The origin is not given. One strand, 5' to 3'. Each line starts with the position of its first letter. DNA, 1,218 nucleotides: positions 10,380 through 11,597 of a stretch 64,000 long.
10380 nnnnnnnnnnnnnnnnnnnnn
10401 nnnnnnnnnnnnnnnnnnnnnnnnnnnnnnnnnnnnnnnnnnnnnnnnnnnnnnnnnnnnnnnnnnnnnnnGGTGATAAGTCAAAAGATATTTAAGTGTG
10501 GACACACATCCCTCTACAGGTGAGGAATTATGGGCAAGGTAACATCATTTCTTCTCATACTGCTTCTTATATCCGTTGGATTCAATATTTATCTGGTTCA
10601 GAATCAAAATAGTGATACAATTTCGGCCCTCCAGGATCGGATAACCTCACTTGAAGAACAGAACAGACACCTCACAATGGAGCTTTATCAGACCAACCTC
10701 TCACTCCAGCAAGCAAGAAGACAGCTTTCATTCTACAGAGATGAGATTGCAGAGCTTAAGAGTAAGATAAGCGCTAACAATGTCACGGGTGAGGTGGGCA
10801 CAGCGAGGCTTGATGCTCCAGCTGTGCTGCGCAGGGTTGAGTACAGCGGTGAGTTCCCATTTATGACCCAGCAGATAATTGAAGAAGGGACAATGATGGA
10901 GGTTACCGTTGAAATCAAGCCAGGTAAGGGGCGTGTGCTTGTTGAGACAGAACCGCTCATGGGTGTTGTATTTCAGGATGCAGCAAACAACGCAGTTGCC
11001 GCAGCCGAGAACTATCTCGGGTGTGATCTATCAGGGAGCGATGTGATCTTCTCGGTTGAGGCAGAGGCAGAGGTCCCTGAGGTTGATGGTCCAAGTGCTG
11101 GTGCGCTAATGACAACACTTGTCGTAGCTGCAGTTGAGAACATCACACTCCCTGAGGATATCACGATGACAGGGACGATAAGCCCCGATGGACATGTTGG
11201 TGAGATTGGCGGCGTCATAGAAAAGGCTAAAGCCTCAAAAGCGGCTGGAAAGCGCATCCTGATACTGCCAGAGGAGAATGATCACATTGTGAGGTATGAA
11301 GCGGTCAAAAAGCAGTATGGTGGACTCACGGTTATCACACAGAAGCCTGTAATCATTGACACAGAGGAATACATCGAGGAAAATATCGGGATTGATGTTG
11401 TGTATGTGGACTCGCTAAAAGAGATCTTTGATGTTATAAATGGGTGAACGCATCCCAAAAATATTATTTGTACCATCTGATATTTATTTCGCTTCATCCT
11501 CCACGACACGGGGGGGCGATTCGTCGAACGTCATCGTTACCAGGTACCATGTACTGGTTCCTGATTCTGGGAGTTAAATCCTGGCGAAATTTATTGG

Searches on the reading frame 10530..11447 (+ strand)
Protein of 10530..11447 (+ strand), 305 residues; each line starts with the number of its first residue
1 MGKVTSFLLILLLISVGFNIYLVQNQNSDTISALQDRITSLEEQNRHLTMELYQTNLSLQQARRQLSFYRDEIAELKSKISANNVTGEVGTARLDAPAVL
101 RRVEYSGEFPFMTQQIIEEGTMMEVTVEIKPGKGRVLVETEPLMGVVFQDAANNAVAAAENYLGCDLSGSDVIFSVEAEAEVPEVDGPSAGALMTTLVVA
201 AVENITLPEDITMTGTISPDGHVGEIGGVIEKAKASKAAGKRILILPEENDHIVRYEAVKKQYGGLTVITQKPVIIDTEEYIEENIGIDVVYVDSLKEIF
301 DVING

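Call 36: search_protein_families(library=pfam, proteins=[window:10530-11447:+], max_evalue=0.01)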
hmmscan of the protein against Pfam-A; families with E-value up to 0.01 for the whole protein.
window:10530-11447:+ (305 aa): 2 families
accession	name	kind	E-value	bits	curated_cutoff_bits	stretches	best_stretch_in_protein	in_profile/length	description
PF05362.19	Lon_C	-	2.4e-14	53.8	21.1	1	120-254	40-176/205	Lon protease (S16) C-terminal proteolytic domain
PF00038.26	Filament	-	0.0057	16.8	40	1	35-84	17-67/313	Intermediate filament protein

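Call 73: find_encoding_contigs(protein=window:10530-11447:+, flank=10000, max_places=10)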
Protein window:10530-11447:+ (305 aa): 1 contig read that carries it; 1 place shown.
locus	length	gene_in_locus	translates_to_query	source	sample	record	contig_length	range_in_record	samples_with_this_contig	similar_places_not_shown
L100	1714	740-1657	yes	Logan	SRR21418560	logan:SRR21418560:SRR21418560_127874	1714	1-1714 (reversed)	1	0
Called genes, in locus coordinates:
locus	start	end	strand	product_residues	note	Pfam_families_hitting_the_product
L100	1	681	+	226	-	?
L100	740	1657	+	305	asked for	PF05362:Lon_C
